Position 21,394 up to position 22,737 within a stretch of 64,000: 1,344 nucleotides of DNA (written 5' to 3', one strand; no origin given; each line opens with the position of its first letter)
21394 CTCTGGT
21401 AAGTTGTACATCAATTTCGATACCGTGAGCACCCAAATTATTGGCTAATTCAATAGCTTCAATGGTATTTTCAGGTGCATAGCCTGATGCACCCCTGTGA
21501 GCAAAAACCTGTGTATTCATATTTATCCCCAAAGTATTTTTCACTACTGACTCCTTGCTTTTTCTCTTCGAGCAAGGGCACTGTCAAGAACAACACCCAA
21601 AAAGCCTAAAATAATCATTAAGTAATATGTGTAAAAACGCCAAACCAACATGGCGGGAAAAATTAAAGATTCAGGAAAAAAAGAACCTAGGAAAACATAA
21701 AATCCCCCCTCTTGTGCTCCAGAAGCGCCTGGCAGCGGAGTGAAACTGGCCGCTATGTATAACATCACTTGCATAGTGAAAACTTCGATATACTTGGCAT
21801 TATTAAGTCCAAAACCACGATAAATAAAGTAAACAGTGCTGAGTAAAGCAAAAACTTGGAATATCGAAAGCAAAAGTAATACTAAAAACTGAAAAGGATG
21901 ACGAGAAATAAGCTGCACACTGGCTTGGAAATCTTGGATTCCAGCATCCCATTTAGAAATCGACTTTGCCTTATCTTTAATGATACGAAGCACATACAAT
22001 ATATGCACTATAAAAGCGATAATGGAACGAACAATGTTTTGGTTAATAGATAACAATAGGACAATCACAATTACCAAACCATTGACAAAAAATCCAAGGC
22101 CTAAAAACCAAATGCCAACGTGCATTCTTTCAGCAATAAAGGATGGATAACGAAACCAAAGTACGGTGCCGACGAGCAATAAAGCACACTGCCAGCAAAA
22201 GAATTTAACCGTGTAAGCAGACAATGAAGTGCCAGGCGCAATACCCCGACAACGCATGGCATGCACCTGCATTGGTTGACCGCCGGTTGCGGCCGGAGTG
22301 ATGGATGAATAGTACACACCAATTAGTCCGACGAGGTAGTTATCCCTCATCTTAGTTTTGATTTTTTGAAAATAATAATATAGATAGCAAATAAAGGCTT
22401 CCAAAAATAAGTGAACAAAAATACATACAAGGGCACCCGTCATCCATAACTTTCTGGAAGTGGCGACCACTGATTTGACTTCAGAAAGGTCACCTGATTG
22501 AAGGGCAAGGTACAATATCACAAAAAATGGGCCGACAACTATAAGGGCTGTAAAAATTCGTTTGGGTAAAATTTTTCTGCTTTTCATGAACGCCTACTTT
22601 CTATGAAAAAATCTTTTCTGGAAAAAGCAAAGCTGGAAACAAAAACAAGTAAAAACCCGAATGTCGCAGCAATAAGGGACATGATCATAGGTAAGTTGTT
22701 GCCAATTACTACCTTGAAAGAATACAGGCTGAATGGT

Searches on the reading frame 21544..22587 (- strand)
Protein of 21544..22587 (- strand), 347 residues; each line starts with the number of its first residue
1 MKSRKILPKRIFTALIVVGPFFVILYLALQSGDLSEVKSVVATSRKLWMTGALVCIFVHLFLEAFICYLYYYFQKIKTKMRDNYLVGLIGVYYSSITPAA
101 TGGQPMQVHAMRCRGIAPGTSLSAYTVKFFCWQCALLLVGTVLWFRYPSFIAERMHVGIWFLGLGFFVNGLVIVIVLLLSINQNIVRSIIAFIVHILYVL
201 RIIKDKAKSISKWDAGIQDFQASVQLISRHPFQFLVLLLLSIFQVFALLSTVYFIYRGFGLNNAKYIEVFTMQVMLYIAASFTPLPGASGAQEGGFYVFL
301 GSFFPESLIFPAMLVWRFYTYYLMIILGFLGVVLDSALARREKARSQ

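Call 8: search_protein_families(library=pfam, proteins=[window:21544-22587:-], max_evalue=0.001)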
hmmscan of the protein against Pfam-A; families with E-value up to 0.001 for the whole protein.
window:21544-22587:- (347 aa): 1 family
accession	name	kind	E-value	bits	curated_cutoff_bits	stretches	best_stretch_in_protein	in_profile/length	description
PF03706.18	LPG_synthase_TM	-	4.2e-35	122.1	33.4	1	15-328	5-302/302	Lysylphosphatidylglycerol synthase TM region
